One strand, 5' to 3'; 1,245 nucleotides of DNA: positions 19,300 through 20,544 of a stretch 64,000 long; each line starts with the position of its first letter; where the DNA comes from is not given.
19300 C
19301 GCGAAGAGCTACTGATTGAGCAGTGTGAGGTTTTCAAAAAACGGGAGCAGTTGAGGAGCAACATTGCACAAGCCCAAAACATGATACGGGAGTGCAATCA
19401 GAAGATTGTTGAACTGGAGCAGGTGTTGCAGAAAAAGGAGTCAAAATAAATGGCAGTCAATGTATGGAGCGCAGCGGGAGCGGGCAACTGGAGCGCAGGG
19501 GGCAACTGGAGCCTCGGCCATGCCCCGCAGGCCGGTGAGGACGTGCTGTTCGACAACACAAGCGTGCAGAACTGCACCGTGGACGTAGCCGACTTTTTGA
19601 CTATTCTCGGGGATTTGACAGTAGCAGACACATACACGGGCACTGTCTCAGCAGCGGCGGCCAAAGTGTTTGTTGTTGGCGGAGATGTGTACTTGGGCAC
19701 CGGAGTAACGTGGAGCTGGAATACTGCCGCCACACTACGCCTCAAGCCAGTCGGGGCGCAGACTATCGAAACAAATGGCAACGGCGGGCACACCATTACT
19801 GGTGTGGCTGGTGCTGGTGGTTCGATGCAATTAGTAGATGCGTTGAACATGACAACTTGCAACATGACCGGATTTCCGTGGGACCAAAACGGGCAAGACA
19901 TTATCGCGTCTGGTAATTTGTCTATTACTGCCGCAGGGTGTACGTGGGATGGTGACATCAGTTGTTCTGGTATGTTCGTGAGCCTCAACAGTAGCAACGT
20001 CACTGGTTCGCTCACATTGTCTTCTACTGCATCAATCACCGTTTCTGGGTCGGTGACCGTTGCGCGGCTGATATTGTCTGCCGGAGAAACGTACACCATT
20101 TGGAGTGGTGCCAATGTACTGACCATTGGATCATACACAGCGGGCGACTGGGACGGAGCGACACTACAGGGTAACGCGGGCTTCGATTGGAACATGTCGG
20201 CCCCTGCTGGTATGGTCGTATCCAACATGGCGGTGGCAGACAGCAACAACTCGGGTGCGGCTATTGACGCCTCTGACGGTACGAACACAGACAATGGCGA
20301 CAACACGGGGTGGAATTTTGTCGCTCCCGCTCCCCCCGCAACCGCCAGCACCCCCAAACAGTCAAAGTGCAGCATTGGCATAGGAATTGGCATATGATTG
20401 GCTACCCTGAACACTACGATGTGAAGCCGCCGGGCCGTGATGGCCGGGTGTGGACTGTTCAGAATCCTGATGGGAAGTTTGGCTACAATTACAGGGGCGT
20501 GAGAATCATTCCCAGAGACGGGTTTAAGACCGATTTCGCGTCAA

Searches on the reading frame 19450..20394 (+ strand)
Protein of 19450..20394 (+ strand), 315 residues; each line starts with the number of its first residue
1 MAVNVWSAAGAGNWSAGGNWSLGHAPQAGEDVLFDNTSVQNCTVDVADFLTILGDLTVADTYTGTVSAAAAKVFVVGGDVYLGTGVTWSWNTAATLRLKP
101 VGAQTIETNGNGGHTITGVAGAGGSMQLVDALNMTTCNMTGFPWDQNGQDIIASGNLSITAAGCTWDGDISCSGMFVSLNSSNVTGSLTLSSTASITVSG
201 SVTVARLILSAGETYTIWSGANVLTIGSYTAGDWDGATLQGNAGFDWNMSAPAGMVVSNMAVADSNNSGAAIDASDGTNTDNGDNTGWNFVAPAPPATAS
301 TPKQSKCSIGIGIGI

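Call 25: search_protein_families(library=pfam, alignment_id=A1, max_evalue=0.001)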
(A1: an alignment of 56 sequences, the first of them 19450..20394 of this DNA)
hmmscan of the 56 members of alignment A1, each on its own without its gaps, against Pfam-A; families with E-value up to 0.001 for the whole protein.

A. member 1, window:19450-20394:+ (315 aa): 0 families

B. families by the number of members that match (of 56 scanned): 28 families (the first 25 are shown)
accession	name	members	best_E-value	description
PF00534.26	Glycos_transf_1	4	2.6e-12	Glycosyl transferases group 1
PF13692.12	Glyco_trans_1_4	4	6.3e-12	Glycosyl transferases group 1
PF02348.25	CTP_transf_3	2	7.2e-22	Cytidylyltransferase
PF05050.19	Methyltransf_21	2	1.4e-18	Methyltransferase FkbM domain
PF03102.20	NeuB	1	4.8e-62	NeuB family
PF00535.33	Glycos_transf_2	1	2.4e-28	Glycosyl transferase family 2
PF01555.25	N6_N4_Mtase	1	1.2e-25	DNA methylase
PF11316.14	Rhamno_transf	1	4.3e-24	Putative rhamnosyl transferase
PF07087.16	DUF1353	1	1.3e-19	Protein of unknown function (DUF1353)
PF04055.27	Radical_SAM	1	1.6e-17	Radical SAM superfamily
PF01145.31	Band_7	1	1.8e-17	SPFH domain / Band 7 family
PF09250.16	Prim-Pol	1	8e-15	Bifunctional DNA primase/polymerase, N-terminal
PF02310.24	B12-binding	1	1.6e-14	B12 binding domain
PF04098.21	Rad52_Rad22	1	1.5e-13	Rad52/22 family double-strand break repair protein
PF20901.3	Sf6_terminase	1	1.6e-12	Bacteriophage Sf6, terminase small subunit-like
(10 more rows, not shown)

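Call 26: search_protein_families(library=phrogs, alignment_id=A1, max_evalue=0.0001)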
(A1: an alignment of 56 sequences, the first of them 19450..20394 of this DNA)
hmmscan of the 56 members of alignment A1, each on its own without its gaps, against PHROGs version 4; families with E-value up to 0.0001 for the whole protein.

A. member 1, window:19450-20394:+ (315 aa): 0 families

B. families by the number of members that match (of 56 scanned): 45 families (the first 25 are shown)
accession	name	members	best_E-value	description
phrog_2170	-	4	4.7e-11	glycosyltransferase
phrog_8156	-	2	1.3e-26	methyltransferase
phrog_19930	-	1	3.6e-58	DNA polymerase/primase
phrog_67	-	1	2.6e-51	DNA methyltransferase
phrog_388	-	1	1.9e-46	nucleotidyltransferase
phrog_1097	-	1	3.1e-40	Erf-like ssDNA annealing protein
phrog_18375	-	1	3.4e-37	DNA primase/helicase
phrog_239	-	1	6.1e-36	DNA primase/helicase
phrog_498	-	1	5.1e-35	DNA methyltransferase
phrog_5482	-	1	1.6e-34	-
phrog_1158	-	1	7.6e-24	tail assembly chaperone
phrog_3008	-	1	1.2e-23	DNA methyltransferase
phrog_18293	-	1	7.5e-16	methyltransferase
phrog_23085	-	1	1.2e-15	-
phrog_1035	-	1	1.9e-15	endonuclease VII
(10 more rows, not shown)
